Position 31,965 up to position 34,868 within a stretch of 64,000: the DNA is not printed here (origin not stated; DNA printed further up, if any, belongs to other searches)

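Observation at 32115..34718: Ski2/Hel308-like DExH helicase carrying a C-terminal OmpR/CadC-type winged-helix DNA-binding domain, embedded in a glycosyltransferase cluster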

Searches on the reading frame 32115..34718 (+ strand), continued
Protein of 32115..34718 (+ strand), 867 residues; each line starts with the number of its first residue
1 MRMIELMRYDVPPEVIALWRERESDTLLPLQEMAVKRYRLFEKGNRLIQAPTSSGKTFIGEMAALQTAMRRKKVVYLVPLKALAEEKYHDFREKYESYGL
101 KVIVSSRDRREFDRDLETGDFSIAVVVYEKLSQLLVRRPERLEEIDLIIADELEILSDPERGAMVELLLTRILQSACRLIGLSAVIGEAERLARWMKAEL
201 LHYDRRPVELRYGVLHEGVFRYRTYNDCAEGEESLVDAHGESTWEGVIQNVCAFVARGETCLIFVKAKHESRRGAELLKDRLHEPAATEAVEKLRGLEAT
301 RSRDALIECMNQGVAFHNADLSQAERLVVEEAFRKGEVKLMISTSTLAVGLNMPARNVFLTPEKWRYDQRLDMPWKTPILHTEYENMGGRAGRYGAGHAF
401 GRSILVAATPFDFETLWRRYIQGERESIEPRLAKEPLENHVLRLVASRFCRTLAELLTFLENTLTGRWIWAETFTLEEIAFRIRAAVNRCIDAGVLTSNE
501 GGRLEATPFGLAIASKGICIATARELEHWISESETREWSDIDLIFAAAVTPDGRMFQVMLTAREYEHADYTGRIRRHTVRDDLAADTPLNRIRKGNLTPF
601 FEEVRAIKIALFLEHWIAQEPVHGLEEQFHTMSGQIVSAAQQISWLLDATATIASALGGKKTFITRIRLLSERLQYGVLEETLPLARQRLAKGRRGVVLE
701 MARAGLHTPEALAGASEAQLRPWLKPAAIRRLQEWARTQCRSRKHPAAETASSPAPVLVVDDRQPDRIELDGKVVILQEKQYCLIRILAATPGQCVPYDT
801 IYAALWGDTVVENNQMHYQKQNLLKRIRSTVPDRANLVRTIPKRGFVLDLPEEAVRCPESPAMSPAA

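Call 12: find_homologous_proteins(query=window:32115-34718:+, max_evalue=1e-10)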
Query window:32115-34718:+ (867 aa): 1892 proteins with E <= 1e-10 among 8000 candidates; the best 120 are listed.
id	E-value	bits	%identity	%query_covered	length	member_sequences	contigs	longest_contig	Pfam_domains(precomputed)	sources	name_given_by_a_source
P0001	0.0e+0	1952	100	100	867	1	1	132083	PF00270.36,PF00486.35,PF00271.38,PF21280.3,PF22527.3,PF04851.22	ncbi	-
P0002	0.0e+0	1652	84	100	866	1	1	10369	PF00270.36,PF00486.35,PF00271.38,PF21280.3,PF04851.22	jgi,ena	-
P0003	0.0e+0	1337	69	99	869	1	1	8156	PF00270.36,PF00486.35,PF00271.38,PF21280.3,PF22527.3,PF04851.22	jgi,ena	-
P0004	0.0e+0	1323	69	98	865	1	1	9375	PF00270.36,PF00486.35,PF00271.38,PF21280.3,PF22527.3,PF04851.22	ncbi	-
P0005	0.0e+0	1313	68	100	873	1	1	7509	PF00270.36,PF00271.38,PF21280.3,PF04851.22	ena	-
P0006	0.0e+0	1302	68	99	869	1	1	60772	PF00270.36,PF00486.35,PF00271.38,PF21280.3,PF04851.22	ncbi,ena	-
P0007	0.0e+0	1301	68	99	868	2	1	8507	PF00270.36,PF00486.35,PF00271.38,PF21280.3,PF04851.22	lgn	-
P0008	0.0e+0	1289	67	99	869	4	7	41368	PF00270.36,PF00486.35,PF00271.38,PF21280.3,PF04851.22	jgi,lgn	jgi:helicase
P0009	0.0e+0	1288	66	100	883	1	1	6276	PF00270.36,PF00486.35,PF00271.38,PF21280.3,PF22527.3,PF04851.22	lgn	-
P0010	0.0e+0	1284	68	99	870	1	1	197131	PF00270.36,PF00486.35,PF00271.38,PF21280.3,PF04851.22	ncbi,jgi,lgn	-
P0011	0.0e+0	1278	66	98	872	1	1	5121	PF00270.36,PF00486.35,PF00271.38,PF21280.3,PF04851.22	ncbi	-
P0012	0.0e+0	1275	67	99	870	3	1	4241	PF00270.36,PF00486.35,PF00271.38,PF21280.3,PF04851.22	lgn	-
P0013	0.0e+0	1273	66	99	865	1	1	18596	PF00270.36,PF00486.35,PF00271.38,PF21280.3,PF04851.22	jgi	-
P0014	0.0e+0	1268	67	99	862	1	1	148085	PF00270.36,PF00271.38,PF21280.3,PF04851.22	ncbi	-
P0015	0.0e+0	1266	66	100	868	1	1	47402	PF00270.36,PF00486.35,PF00271.38,PF21280.3,PF04851.22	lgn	-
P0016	0.0e+0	1264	66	100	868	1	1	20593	PF00270.36,PF00486.35,PF00271.38,PF21280.3,PF22527.3,PF04851.22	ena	-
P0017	0.0e+0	1259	65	100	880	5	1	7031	PF00270.36,PF00486.35,PF00271.38,PF21280.3,PF04851.22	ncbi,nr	ncbi:MAG: DEAD/DEAH box helicase [Candidatus Hydrogenedentes bacterium]|nr:DEAD/DEAH box helicase [C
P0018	0.0e+0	1258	65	100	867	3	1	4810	PF00270.36,PF00486.35,PF00271.38,PF21280.3,PF04851.22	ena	-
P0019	0.0e+0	1256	64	99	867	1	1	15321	PF00270.36,PF00486.35,PF00271.38,PF21280.3,PF04851.22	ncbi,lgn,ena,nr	ncbi:MAG: DEAD/DEAH box helicase [Nitrospiraceae bacterium]|nr:DEAD/DEAH box helicase [Nitrospiracea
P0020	0.0e+0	1255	65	100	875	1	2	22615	PF00270.36,PF00486.35,PF00271.38,PF21280.3,PF22527.3,PF04851.22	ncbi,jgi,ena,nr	ncbi:MAG TPA: DEAD/DEAH box helicase [Candidatus Hydrogenedentes bacterium]|nr:DEAD/DEAH box helicas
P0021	0.0e+0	1254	65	99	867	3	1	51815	PF00270.36,PF00486.35,PF00271.38,PF21280.3,PF04851.22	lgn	-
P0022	0.0e+0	1250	65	99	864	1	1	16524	PF00270.36,PF00486.35,PF00271.38,PF21280.3,PF22527.3,PF04851.22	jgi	-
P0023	0.0e+0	1250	64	100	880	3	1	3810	PF00270.36,PF00486.35,PF00271.38,PF21280.3,PF04851.22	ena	-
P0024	0.0e+0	1243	63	100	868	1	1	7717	PF00270.36,PF00486.35,PF00271.38,PF21280.3,PF22527.3,PF04851.22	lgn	-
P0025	0.0e+0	1242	64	99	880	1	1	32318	PF00270.36,PF00486.35,PF00271.38,PF21280.3,PF04851.22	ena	-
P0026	0.0e+0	1242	63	100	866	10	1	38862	PF00270.36,PF00486.35,PF00271.38,PF21280.3,PF04851.22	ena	-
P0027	0.0e+0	1242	65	99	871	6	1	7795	PF00270.36,PF00486.35,PF00271.38,PF21280.3,PF04851.22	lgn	-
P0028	0.0e+0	1241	65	98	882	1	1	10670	PF00270.36,PF00486.35,PF00271.38,PF21280.3,PF04851.22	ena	-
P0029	0.0e+0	1241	66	99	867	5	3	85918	PF00270.36,PF00486.35,PF00271.38,PF21280.3,PF04851.22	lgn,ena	-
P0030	0.0e+0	1240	65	98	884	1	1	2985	PF00270.36,PF00486.35,PF00271.38,PF21280.3,PF04851.22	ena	-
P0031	0.0e+0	1237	65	100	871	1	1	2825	PF00270.36,PF00486.35,PF00271.38,PF21280.3,PF04851.22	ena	-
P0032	0.0e+0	1237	65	99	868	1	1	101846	PF00270.36,PF00486.35,PF00271.38,PF21280.3,PF04851.22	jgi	jgi:helicase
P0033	0.0e+0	1237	63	99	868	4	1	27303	PF00270.36,PF00486.35,PF00271.38,PF21280.3,PF22527.3,PF04851.22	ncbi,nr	ncbi:MAG: DEAD/DEAH box helicase [Candidatus Hydrogenedentes bacterium]|nr:DEAD/DEAH box helicase [C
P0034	0.0e+0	1235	64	100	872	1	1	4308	PF00270.36,PF00486.35,PF00271.38,PF21280.3,PF22527.3,PF04851.22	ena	-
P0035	0.0e+0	1234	64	99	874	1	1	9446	PF00270.36,PF00486.35,PF00271.38,PF21280.3,PF04851.22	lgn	-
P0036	0.0e+0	1231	64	98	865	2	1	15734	PF00270.36,PF00486.35,PF00271.38,PF21280.3,PF04851.22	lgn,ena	-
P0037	0.0e+0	1231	65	99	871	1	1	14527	PF00270.36,PF00486.35,PF00271.38,PF21280.3,PF04851.22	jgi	jgi:helicase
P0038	0.0e+0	1230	64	99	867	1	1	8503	PF00270.36,PF00486.35,PF00271.38,PF21280.3,PF04851.22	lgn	-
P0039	0.0e+0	1228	64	100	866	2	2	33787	PF00270.36,PF00486.35,PF00271.38,PF21280.3,PF04851.22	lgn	-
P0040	0.0e+0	1227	65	99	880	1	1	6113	PF00270.36,PF00486.35,PF00271.38,PF21280.3,PF04851.22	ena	-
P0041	0.0e+0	1226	64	100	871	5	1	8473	PF00270.36,PF00486.35,PF00271.38,PF21280.3,PF04851.22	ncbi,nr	ncbi:MAG TPA: DEAD/DEAH box helicase [Candidatus Hydrogenedentes bacterium]|nr:DEAD/DEAH box helicas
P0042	0.0e+0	1226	63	100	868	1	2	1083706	PF00270.36,PF00486.35,PF00271.38,PF21280.3,PF04851.22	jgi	jgi:ATP-dependent DNA helicase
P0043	0.0e+0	1225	64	99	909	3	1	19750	PF00270.36,PF00486.35,PF00271.38,PF21280.3,PF04851.22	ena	-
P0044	0.0e+0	1224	64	99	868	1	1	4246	PF00270.36,PF00486.35,PF00271.38,PF21280.3,PF04851.22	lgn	-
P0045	0.0e+0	1224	64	99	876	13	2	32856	PF00270.36,PF00486.35,PF00271.38,PF21280.3,PF04851.22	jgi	jgi:helicase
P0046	0.0e+0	1224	65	99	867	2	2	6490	PF00270.36,PF00486.35,PF00271.38,PF21280.3,PF04851.22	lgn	-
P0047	0.0e+0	1224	63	100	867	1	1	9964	PF00270.36,PF00486.35,PF00271.38,PF21280.3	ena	-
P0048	0.0e+0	1223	63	100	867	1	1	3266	PF00270.36,PF00486.35,PF00271.38,PF21280.3,PF04851.22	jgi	-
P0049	0.0e+0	1221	64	98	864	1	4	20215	PF00270.36,PF00486.35,PF00271.38,PF21280.3,PF04851.22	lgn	-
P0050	0.0e+0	1219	62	100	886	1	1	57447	PF00270.36,PF00486.35,PF00271.38,PF21280.3,PF04851.22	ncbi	-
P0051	0.0e+0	1219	63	100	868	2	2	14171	PF00270.36,PF00486.35,PF00271.38,PF21280.3,PF22527.3,PF04851.22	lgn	-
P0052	0.0e+0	1218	64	99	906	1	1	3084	PF00270.36,PF00486.35,PF00271.38,PF21280.3,PF04851.22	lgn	-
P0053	0.0e+0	1217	64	99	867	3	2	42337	PF00270.36,PF00486.35,PF00271.38,PF21280.3,PF04851.22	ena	-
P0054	0.0e+0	1216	63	99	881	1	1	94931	PF00270.36,PF00486.35,PF00271.38,PF21280.3,PF04851.22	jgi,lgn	jgi:helicase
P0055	0.0e+0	1216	63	99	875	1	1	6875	PF00270.36,PF00486.35,PF00271.38,PF21280.3,PF04851.22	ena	-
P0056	0.0e+0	1214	62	99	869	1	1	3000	PF00270.36,PF00486.35,PF00271.38,PF21280.3,PF04851.22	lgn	-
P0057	0.0e+0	1214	65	98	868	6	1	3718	PF00270.36,PF00486.35,PF00271.38,PF21280.3,PF22527.3,PF04851.22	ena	-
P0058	0.0e+0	1213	64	99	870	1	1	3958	PF00270.36,PF00486.35,PF00271.38,PF21280.3,PF04851.22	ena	-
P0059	0.0e+0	1213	64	99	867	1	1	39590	PF00270.36,PF00486.35,PF00271.38,PF21280.3,PF04851.22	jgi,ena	-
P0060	0.0e+0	1212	63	99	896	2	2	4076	PF00270.36,PF00486.35,PF00271.38,PF21280.3,PF04851.22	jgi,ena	-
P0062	0.0e+0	1211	64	99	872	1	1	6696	PF00270.36,PF00486.35,PF00271.38,PF21280.3,PF04851.22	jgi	jgi:helicase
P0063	0.0e+0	1210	63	99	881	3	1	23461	PF00270.36,PF00486.35,PF00271.38,PF21280.3,PF04851.22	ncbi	-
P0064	0.0e+0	1210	63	98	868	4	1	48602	PF00270.36,PF00486.35,PF00271.38,PF21280.3,PF04851.22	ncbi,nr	ncbi:MAG: DEAD/DEAH box helicase [Candidatus Hydrogenedentes bacterium]|nr:DEAD/DEAH box helicase [C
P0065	0.0e+0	1209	62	98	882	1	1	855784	PF00270.36,PF00486.35,PF00271.38,PF21280.3,PF04851.22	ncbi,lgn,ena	-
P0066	0.0e+0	1208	63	99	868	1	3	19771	PF00270.36,PF00486.35,PF00271.38,PF21280.3,PF04851.22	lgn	-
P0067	0.0e+0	1208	63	98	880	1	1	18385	PF00270.36,PF00486.35,PF00271.38,PF21280.3,PF04851.22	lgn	-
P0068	0.0e+0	1207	62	100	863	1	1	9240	PF00270.36,PF00486.35,PF00271.38,PF21280.3,PF04851.22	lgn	-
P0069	0.0e+0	1207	63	98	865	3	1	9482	PF00270.36,PF00486.35,PF00271.38,PF21280.3,PF04851.22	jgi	jgi:helicase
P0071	0.0e+0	1207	61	100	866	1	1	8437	PF00270.36,PF00486.35,PF00271.38,PF21280.3,PF04851.22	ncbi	-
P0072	0.0e+0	1207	63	99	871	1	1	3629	PF00270.36,PF00486.35,PF00271.38,PF21280.3,PF22527.3,PF04851.22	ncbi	-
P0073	0.0e+0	1206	63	99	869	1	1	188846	PF00270.36,PF00486.35,PF00271.38,PF21280.3,PF04851.22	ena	-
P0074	0.0e+0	1206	63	99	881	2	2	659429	PF00270.36,PF00486.35,PF00271.38,PF21280.3,PF04851.22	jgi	-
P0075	0.0e+0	1205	62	100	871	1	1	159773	PF00270.36,PF00486.35,PF00271.38,PF21280.3,PF22527.3,PF04851.22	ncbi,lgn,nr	ncbi:MAG: DEAD/DEAH box helicase [Candidatus Hydrogenedentes bacterium]|nr:DEAD/DEAH box helicase [C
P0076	0.0e+0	1203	64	98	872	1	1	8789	PF00270.36,PF00486.35,PF00271.38,PF21280.3,PF04851.22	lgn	-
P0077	0.0e+0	1202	62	98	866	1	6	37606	PF00270.36,PF00486.35,PF00271.38,PF21280.3,PF04851.22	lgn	-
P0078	0.0e+0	1202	63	99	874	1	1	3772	PF00270.36,PF00486.35,PF00271.38,PF21280.3,PF04851.22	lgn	-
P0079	0.0e+0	1202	62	100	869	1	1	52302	PF00270.36,PF00486.35,PF00271.38,PF21280.3,PF04851.22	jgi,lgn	jgi:helicase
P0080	0.0e+0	1201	60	100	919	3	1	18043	PF00270.36,PF00486.35,PF00271.38,PF21280.3,PF04851.22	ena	-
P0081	0.0e+0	1201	62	98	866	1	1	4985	PF00270.36,PF00486.35,PF00271.38,PF21280.3,PF04851.22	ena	-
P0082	0.0e+0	1198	61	98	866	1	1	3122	PF00270.36,PF00486.35,PF00271.38,PF21280.3,PF04851.22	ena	-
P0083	0.0e+0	1198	61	99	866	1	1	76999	PF00270.36,PF00486.35,PF00271.38,PF21280.3,PF04851.22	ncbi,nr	ncbi:MAG: DEAD/DEAH box helicase [Candidatus Hydrogenedentes bacterium]|nr:DEAD/DEAH box helicase [C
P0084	0.0e+0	1197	62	99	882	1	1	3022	PF00270.36,PF00486.35,PF00271.38,PF21280.3,PF04851.22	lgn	-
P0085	0.0e+0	1197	62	98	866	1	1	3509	PF00270.36,PF00486.35,PF00271.38,PF21280.3,PF04851.22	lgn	-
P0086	0.0e+0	1194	63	99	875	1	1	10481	PF00270.36,PF00486.35,PF00271.38,PF21280.3,PF22527.3,PF04851.22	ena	-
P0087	0.0e+0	1194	64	99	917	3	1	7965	PF00270.36,PF00486.35,PF00271.38,PF21280.3,PF04851.22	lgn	-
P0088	0.0e+0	1193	63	100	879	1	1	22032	PF00270.36,PF00486.35,PF00271.38,PF21280.3,PF04851.22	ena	-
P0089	0.0e+0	1192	62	100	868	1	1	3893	PF00270.36,PF00486.35,PF00271.38,PF21280.3,PF04851.22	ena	-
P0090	0.0e+0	1192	62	98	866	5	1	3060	PF00270.36,PF00486.35,PF00271.38,PF21280.3,PF22527.3,PF04851.22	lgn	-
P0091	0.0e+0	1190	61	100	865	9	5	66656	PF00270.36,PF00486.35,PF00271.38,PF21280.3,PF04851.22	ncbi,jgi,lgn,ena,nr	ncbi:MAG TPA: DEAD/DEAH box helicase [Candidatus Hydrogenedentes bacterium]|nr:DEAD/DEAH box helicas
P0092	0.0e+0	1189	61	99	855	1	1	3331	PF00270.36,PF00486.35,PF00271.38,PF21280.3,PF04851.22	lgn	-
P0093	0.0e+0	1188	62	99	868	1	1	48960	PF00270.36,PF00486.35,PF00271.38,PF21280.3,PF04851.22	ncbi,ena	-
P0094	0.0e+0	1187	60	100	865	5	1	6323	PF00270.36,PF00486.35,PF00271.38,PF21280.3,PF04851.22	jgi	jgi:helicase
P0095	0.0e+0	1186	64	98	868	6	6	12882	PF00270.36,PF00486.35,PF00271.38,PF21280.3,PF04851.22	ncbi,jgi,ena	jgi:helicase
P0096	0.0e+0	1186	67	92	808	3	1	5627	PF00270.36,PF00486.35,PF00271.38,PF21280.3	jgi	-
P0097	0.0e+0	1184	61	98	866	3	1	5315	PF00270.36,PF00486.35,PF00271.38,PF21280.3,PF04851.22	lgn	-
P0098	0.0e+0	1184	62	99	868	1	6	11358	PF00270.36,PF00486.35,PF00271.38,PF21280.3,PF04851.22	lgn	-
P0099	0.0e+0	1183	61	100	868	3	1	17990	PF00270.36,PF00486.35,PF00271.38,PF21280.3,PF04851.22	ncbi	-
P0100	0.0e+0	1182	66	84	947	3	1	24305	PF00270.36,PF00486.35,PF00271.38,PF21280.3,PF04851.22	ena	-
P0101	0.0e+0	1182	61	98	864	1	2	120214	PF00270.36,PF00486.35,PF00271.38,PF21280.3,PF22527.3,PF04851.22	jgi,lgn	-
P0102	0.0e+0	1181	62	99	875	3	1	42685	PF00270.36,PF00486.35,PF00271.38,PF21280.3,PF04851.22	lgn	-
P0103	0.0e+0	1181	61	99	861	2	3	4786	PF00270.36,PF00486.35,PF00271.38,PF21280.3,PF04851.22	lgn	-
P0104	0.0e+0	1180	61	98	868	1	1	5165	PF00270.36,PF00486.35,PF00271.38,PF21280.3,PF04851.22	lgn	-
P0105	0.0e+0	1180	61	100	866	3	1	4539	PF00270.36,PF00486.35,PF00271.38,PF21280.3,PF22527.3,PF04851.22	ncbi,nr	ncbi:MAG: DEAD/DEAH box helicase [Candidatus Hydrogenedentes bacterium]|nr:DEAD/DEAH box helicase [C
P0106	0.0e+0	1180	63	99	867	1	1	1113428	PF00270.36,PF00486.35,PF00271.38,PF21280.3,PF22527.3,PF04851.22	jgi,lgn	jgi:helicase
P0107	0.0e+0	1179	61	99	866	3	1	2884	PF00270.36,PF00486.35,PF00271.38,PF21280.3,PF22527.3,PF04851.22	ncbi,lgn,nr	ncbi:MAG: DEAD/DEAH box helicase [Candidatus Hydrogenedentes bacterium]|nr:DEAD/DEAH box helicase [C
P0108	0.0e+0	1177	64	94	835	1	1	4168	PF00270.36,PF00486.35,PF00271.38,PF21280.3,PF04851.22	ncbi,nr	ncbi:MAG: DEAD/DEAH box helicase [Candidatus Hydrogenedentes bacterium]|nr:DEAD/DEAH box helicase [C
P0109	0.0e+0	1177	61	99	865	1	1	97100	PF00270.36,PF00486.35,PF00271.38,PF21280.3,PF04851.22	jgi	jgi:helicase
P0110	0.0e+0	1175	60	100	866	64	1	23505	PF00270.36,PF00486.35,PF00271.38,PF21280.3,PF04851.22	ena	-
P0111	0.0e+0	1174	61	100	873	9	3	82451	PF00270.36,PF00486.35,PF00271.38,PF21280.3,PF04851.22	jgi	jgi:helicase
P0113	0.0e+0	1174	62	99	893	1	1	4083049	PF00270.36,PF00486.35,PF00271.38,PF21280.3,PF04851.22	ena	-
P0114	0.0e+0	1173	61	99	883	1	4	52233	PF00270.36,PF00486.35,PF00271.38,PF21280.3,PF04851.22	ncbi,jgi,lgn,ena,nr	ncbi:MAG TPA: DEAD/DEAH box helicase [Candidatus Hydrogenedentes bacterium]|nr:DEAD/DEAH box helicas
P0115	0.0e+0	1170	61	99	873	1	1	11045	PF00270.36,PF00486.35,PF00271.38,PF21280.3,PF04851.22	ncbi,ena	-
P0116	0.0e+0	1170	63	99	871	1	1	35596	PF00270.36,PF00486.35,PF00271.38,PF22527.3,PF04851.22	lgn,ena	-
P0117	0.0e+0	1168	61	98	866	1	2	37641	PF00270.36,PF00486.35,PF00271.38,PF21280.3,PF04851.22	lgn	-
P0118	0.0e+0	1168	62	99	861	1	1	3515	PF00270.36,PF00486.35,PF00271.38,PF21280.3,PF22527.3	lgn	-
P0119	0.0e+0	1166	58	100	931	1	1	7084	PF00270.36,PF00486.35,PF00271.38,PF21280.3,PF22527.3,PF04851.22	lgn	-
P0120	0.0e+0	1166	61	98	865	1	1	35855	PF00270.36,PF00486.35,PF00271.38,PF21280.3,PF04851.22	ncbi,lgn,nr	ncbi:MAG: DEAD/DEAH box helicase [Candidatus Hydrogenedentes bacterium]|nr:DEAD/DEAH box helicase [C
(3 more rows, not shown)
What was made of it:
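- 120 of 120 best hits are about 865-930 aa and nearly all carry PF00486 (call 12). The same full-length architecture occurs in more than 100 independent assemblies at 58-84% identity (call 12).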

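Call 14: find_encoding_contigs(protein=P0001, flank=10000, max_places=3)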
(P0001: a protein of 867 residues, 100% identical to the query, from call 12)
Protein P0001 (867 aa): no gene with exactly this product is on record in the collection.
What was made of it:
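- Tried and rejected: The exact window protein (P0001) could not be located on a contig (call 14), so orthologs were used instead.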

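Call 15: find_encoding_contigs(protein=P0010, flank=8000, max_places=2)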
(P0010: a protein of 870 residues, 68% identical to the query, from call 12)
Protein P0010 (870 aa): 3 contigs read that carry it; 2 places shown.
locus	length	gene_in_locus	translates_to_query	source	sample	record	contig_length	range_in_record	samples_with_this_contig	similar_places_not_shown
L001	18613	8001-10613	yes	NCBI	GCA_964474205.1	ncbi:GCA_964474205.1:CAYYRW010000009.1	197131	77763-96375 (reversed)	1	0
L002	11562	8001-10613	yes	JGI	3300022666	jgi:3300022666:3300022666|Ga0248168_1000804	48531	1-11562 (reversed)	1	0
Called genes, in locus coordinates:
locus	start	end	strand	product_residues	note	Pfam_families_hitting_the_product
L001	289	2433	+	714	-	PF16841:CBM60 (faint), PF00331:Glyco_hydro_10, PF19077:Big_13, PF16403:Bact_surface_Ig-like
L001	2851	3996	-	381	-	-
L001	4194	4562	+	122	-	PF07883:Cupin_2 (weak)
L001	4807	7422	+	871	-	PF00989:PAS (faint), PF13188:PAS_8 (faint), PF08447:PAS_3, PF08448:PAS_4, PF08448:PAS_4 (weak), PF00512:HisKA, PF02518:HATPase_c, PF00072:Response_reg, +1 more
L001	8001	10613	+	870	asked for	PF00270:DEAD, PF04851:ResIII, PF00271:Helicase_C, PF21280:Helicase_dom4_arc, PF00486:Trans_reg_C (faint)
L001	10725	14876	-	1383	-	PF00047:ig (faint), PF07679:I-set (faint), PF13895:Ig_2 (faint), PF13927:Ig_3 (weak), PF07686:V-set (faint), PF13927:Ig_3 (weak), PF07452:CHRD, PF16403:Bact_surface_Ig-like, +2 more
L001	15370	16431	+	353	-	PF01073:3Beta_HSD (weak), PF01370:Epimerase, PF02719:Polysacc_synt_2 (weak), PF04321:RmlD_sub_bind, PF07993:NAD_binding_4, PF16363:GDP_Man_Dehyd, PF01370:Epimerase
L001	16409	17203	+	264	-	PF13641:Glyco_tranf_2_3, PF00535:Glycos_transf_2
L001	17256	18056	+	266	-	PF01113:DapB_N, PF05173:DapB_C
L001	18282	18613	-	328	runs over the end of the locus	PF08100:Dimerisation, PF00891:Methyltransf_2, PF05891:Methyltransf_PK (weak), PF13489:Methyltransf_23, PF05175:MTS (weak), PF08241:Methyltransf_11 (weak), PF08242:Methyltransf_12, PF13649:Methyltransf_25, +1 more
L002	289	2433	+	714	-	PF16841:CBM60 (faint), PF00331:Glyco_hydro_10, PF19077:Big_13, PF16403:Bact_surface_Ig-like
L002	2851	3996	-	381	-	-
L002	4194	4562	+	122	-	PF07883:Cupin_2 (weak)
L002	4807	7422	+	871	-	PF00989:PAS (faint), PF13188:PAS_8 (faint), PF08447:PAS_3, PF08448:PAS_4, PF08448:PAS_4 (weak), PF00512:HisKA, PF02518:HATPase_c, PF00072:Response_reg, +1 more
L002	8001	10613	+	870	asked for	PF00270:DEAD, PF04851:ResIII, PF00271:Helicase_C, PF21280:Helicase_dom4_arc, PF00486:Trans_reg_C (faint)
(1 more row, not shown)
